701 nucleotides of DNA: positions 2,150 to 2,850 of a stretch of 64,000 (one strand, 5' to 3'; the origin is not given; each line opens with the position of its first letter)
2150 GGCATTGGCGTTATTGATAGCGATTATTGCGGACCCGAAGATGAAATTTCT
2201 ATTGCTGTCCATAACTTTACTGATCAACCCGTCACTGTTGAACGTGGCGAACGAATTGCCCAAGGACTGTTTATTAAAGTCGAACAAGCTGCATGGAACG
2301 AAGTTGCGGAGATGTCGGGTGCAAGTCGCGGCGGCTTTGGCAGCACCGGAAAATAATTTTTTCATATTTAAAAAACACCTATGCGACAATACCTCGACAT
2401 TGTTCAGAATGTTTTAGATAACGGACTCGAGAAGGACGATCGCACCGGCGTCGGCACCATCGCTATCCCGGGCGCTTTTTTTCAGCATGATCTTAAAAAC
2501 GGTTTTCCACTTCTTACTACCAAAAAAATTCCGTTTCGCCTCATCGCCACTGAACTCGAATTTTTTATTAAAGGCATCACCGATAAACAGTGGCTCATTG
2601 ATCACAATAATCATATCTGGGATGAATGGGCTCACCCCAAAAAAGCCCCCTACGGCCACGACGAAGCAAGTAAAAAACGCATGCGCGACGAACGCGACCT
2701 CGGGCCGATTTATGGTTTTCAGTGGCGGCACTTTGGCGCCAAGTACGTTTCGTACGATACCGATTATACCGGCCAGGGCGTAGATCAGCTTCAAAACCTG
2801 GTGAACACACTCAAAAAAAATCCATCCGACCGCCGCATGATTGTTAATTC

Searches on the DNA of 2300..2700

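Call 71: search_with_rna_model(model_id=R1, source=window, start=2300, end=2700, max_evalue=10, show_alignments=1)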
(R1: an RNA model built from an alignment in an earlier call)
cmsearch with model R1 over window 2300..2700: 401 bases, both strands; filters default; matches with E-value up to 10: 1.
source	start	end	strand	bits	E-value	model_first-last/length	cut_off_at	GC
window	2428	2577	-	13.8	4.3e-05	1-159/159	no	0.46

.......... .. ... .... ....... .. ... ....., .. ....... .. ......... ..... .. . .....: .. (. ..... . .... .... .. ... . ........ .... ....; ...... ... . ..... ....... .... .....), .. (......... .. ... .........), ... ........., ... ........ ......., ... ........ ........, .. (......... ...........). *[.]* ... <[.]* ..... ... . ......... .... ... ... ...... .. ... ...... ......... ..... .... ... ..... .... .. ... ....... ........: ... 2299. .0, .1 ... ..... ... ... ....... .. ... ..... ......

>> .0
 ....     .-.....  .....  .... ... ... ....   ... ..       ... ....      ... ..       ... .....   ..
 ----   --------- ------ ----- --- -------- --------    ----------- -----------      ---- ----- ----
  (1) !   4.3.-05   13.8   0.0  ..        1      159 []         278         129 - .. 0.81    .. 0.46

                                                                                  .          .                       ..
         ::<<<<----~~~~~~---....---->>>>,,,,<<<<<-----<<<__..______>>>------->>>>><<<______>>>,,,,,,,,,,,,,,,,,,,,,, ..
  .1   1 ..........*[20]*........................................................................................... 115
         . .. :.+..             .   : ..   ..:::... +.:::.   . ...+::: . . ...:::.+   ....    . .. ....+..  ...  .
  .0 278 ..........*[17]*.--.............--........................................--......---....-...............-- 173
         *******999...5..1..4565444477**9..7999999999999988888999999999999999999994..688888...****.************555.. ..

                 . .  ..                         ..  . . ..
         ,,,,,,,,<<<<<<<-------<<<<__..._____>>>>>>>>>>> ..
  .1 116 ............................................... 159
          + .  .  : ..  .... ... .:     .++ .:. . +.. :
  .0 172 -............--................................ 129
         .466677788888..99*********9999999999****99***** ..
